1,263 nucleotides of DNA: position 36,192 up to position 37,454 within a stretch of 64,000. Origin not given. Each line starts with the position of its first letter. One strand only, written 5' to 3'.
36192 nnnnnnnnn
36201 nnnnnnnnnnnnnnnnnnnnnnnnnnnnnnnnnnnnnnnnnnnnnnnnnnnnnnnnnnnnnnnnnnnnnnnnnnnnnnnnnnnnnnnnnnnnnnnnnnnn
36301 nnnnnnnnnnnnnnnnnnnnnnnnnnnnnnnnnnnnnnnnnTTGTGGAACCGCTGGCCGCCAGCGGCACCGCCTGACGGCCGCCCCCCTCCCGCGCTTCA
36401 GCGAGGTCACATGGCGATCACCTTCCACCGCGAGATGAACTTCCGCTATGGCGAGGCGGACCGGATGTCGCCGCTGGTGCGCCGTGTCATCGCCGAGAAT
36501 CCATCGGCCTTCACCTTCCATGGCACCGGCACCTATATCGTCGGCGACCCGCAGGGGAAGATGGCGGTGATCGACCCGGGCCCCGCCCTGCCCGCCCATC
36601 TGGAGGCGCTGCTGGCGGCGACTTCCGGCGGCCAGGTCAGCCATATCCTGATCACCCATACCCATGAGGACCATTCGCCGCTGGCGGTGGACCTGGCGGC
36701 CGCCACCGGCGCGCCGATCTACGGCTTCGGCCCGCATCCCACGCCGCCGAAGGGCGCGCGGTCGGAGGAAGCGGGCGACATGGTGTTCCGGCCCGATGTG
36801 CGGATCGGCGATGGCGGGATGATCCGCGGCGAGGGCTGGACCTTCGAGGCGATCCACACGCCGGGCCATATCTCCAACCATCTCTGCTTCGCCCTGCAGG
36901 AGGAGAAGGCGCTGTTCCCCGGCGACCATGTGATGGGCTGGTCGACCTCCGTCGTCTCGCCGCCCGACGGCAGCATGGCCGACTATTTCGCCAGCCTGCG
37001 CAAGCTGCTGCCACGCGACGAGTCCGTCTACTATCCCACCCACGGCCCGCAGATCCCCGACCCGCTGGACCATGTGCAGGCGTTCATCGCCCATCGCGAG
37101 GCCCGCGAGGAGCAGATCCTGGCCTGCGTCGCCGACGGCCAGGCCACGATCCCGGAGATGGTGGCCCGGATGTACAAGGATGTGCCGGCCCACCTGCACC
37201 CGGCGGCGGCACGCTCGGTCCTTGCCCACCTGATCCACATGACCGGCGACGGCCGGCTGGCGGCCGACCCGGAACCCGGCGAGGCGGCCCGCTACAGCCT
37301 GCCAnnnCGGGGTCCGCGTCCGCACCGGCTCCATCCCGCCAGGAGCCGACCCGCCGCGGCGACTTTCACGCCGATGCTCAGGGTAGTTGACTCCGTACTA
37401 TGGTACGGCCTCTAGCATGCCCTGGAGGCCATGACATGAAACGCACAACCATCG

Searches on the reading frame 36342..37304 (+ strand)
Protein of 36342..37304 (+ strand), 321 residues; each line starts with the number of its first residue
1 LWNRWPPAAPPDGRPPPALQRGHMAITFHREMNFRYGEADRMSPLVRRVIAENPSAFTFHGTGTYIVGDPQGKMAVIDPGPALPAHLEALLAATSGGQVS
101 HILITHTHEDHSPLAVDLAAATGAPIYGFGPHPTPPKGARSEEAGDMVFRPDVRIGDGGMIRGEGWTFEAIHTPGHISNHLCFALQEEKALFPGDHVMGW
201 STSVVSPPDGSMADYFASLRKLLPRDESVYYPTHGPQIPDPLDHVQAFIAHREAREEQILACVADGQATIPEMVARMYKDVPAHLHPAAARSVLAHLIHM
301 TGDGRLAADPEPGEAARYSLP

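Call 3: search_protein_families(library=pfam, proteins=[window:36342-37304:+], max_evalue=0.01)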
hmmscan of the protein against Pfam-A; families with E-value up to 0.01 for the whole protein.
window:36342-37304:+ (321 aa): 3 families
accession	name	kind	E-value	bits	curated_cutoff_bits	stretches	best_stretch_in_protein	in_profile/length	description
PF00753.33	Lactamase_B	-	5.1e-21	75.9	22.7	1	64-234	8-196/196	Metallo-beta-lactamase superfamily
PF17778.7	BLACT_WH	-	2.8e-13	50.1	22.8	1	269-307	1-39/46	Beta-lactamase associated winged helix domain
PF12706.13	Lactamase_B_2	-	0.0033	17.5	27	1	76-127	4-61/200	Beta-lactamase superfamily domain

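Call 4: search_protein_families(library=ncbifam, proteins=[window:36342-37304:+], max_evalue=0.01)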
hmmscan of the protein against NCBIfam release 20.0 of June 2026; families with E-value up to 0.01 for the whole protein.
window:36342-37304:+ (321 aa): 11 families
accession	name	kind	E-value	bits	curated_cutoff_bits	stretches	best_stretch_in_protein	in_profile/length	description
TIGR03413.1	GSH_gloB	equivalog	2.2e-16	60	200.8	1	65-230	13-161/248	hydroxyacylglutathione hydrolase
NF053820.1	MBLfold_Strvi7410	exception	3.1e-12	46.6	525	1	143-299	146-322/343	Strvi_7410 family MBL fold metallo-hydrolase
NF007597.0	PRK10241.1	equivalog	2.4e-09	36.9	421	1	59-222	9-152/251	hydroxyacylglutathione hydrolase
NF041804.1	MBL_fold_SolJ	exception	4.9e-08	32.4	350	1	73-240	30-184/224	solanimycin biosynthesis MBL-fold hydrolase SolJ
TIGR04558.1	SoxH_rel_PQQ_1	hypoth_equivalog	2.7e-06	26.7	300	1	159-240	140-219/285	quinoprotein relay system zinc metallohydrolase 1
TIGR04559.1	SoxH_rel_PQQ_2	hypoth_equivalog_domain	3.7e-05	23.3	280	0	65-112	34-81/283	quinoprotein relay system zinc metallohydrolase 2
NF001911.0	PRK00685.1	equivalog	4.8e-05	22.9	144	1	58-127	4-69/228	metal-dependent hydrolase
NF000438.2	blaPOM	exception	0.00091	18.5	610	1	42-188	37-191/286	POM family subclass B3 metallo-beta-lactamase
NF040874.1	blaPJM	exception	0.0026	17.4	630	1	78-178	78-184/301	PJM family subclass B3 metallo-beta-lactamase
NF033105.1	bla_subclass_B3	equivalog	0.0034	16.7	240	1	98-188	61-158/257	subclass B3 metallo-beta-lactamase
TIGR02651.1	RNase_Z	equivalog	0.0079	15.3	292.95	0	72-111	27-64/302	ribonuclease Z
